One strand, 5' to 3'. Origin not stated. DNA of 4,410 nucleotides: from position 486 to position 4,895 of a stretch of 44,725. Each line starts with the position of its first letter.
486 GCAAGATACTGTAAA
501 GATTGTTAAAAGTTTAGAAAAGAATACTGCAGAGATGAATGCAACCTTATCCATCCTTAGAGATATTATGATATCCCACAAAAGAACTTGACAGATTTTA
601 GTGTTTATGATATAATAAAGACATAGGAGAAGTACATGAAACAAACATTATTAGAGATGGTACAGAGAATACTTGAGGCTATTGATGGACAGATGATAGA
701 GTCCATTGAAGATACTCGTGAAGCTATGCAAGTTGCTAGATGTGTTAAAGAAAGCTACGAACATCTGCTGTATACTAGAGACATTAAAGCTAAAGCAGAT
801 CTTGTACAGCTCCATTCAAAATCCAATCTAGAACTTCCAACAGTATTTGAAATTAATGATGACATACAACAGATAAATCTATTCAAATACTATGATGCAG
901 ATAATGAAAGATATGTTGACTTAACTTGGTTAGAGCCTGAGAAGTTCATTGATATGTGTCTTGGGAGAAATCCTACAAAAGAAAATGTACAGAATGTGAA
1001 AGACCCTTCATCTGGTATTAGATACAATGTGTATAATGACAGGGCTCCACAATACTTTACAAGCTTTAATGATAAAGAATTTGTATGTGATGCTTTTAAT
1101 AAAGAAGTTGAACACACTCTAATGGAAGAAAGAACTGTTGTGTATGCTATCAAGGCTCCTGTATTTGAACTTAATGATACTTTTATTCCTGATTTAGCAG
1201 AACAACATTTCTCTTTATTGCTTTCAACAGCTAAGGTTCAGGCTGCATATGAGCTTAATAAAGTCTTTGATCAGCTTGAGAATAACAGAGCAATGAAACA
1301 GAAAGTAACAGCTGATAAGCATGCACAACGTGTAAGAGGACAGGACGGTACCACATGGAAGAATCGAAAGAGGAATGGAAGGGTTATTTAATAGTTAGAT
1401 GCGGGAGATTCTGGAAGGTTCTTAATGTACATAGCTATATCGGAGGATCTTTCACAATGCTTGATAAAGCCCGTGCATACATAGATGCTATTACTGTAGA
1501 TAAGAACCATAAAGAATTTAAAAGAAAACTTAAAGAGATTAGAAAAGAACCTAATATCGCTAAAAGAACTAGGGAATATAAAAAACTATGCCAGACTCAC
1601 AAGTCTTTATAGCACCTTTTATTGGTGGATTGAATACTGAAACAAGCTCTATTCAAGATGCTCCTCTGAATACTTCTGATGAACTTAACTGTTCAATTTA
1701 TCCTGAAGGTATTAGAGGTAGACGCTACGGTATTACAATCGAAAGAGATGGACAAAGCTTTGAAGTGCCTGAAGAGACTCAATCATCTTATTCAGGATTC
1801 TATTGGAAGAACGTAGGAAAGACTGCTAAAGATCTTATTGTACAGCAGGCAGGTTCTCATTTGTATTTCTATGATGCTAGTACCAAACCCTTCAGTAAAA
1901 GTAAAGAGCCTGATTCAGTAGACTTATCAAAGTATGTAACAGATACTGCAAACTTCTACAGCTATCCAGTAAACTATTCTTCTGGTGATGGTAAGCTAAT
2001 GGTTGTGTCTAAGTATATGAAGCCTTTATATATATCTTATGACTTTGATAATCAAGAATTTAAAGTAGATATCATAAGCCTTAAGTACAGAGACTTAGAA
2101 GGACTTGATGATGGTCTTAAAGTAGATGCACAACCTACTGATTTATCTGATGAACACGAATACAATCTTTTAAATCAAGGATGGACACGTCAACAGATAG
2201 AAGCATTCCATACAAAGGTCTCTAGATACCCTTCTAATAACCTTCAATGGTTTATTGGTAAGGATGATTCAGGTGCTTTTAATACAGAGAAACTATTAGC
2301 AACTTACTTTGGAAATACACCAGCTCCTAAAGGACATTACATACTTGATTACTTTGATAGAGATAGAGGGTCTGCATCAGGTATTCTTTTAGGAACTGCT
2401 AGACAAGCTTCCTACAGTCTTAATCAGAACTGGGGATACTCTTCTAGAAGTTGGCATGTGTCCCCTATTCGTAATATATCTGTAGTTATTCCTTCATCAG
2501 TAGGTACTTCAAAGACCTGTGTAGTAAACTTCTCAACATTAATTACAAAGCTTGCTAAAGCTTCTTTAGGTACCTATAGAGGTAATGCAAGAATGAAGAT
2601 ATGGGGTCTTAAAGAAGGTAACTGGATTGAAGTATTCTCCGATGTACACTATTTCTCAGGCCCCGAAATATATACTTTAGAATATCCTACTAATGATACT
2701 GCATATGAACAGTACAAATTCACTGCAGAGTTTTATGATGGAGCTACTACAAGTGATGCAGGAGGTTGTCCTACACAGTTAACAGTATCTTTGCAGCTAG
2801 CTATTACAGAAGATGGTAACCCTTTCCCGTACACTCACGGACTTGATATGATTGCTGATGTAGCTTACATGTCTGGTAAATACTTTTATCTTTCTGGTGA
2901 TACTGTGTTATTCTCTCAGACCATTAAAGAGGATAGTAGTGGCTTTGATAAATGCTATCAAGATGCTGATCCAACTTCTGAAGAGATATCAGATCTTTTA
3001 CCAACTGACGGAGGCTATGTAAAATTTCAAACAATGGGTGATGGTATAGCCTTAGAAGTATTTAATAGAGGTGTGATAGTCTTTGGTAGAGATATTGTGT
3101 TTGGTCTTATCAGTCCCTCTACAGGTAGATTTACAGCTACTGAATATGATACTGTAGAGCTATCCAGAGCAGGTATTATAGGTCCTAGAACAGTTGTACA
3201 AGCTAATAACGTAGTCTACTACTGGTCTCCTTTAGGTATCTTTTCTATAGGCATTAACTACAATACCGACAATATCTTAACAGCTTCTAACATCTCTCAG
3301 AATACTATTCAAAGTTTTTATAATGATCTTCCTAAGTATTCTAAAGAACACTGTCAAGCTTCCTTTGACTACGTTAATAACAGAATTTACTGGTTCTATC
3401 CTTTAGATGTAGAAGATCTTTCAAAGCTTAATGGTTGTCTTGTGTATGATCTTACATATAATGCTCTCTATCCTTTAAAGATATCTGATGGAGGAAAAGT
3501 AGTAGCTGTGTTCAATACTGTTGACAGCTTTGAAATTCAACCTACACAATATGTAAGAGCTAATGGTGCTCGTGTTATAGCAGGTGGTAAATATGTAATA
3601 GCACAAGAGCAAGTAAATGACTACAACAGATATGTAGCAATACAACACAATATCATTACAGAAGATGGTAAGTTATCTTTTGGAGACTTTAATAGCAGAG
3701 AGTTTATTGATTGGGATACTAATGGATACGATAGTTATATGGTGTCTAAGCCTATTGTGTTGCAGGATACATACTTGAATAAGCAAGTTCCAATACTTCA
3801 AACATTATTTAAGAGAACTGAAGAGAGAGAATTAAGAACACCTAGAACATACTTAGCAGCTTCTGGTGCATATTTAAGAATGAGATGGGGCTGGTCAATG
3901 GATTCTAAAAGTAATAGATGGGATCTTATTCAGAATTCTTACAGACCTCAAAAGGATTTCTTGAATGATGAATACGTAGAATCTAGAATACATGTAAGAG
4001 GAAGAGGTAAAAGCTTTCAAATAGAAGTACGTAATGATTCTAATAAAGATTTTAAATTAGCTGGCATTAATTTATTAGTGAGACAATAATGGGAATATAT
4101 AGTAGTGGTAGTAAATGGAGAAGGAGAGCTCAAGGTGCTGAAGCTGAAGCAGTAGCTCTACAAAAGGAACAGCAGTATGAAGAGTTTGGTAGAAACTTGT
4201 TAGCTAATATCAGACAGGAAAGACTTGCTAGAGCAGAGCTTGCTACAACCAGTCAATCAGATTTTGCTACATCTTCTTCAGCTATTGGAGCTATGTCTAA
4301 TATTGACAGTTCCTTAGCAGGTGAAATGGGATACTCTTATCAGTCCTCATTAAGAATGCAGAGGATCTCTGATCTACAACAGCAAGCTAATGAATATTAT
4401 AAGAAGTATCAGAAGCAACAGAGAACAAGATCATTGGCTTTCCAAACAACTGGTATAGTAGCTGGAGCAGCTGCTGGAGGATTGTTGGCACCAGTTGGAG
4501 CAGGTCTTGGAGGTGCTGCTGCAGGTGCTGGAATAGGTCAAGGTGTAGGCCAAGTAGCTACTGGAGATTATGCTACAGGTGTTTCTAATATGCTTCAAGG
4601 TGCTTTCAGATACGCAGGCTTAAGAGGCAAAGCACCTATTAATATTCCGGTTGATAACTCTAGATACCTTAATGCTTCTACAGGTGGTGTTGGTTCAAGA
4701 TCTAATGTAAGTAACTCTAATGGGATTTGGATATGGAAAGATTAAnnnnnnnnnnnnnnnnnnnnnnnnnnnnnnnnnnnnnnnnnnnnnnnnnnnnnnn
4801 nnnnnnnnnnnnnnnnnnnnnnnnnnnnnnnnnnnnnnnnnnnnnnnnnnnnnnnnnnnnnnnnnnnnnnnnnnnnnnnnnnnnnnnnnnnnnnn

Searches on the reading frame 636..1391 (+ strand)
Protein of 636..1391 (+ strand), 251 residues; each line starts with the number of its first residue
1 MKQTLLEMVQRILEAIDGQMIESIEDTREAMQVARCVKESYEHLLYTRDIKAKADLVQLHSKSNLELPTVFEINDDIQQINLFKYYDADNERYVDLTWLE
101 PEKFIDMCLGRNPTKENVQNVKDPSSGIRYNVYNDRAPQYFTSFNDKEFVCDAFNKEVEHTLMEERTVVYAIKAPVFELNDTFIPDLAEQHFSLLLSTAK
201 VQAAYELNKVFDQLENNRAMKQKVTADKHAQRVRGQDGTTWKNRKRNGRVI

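Call 68: search_protein_families(library=phrogs, proteins=[window:636-1391:+], max_evalue=0.001)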
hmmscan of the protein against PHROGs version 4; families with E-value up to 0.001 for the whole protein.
window:636-1391:+ (251 aa): 1 family
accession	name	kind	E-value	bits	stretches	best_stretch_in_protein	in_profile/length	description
phrog_7592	-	tail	7.5e-58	197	1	1-237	1-240/251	tail protein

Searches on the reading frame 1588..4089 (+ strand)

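Call 68: search_protein_families(library=phrogs, proteins=[window:1588-4089:+], max_evalue=0.001)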
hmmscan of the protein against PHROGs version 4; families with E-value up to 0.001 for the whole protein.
window:1588-4089:+ (833 aa): 2 families
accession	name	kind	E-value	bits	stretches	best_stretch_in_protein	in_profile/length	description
phrog_8094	-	tail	9.6e-111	372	2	439-831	352-763/769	tail appendage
phrog_3287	-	head and packaging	1.4e-05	25.1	1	527-829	249-516/524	virion structural protein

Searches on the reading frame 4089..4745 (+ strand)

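Call 68: search_protein_families(library=phrogs, proteins=[window:4089-4745:+], max_evalue=0.001)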
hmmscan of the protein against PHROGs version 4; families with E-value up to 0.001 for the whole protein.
window:4089-4745:+ (218 aa): 1 family
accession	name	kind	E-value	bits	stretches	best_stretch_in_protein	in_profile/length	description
phrog_8168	-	unknown function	3.1e-07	31.6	1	14-118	24-129/147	-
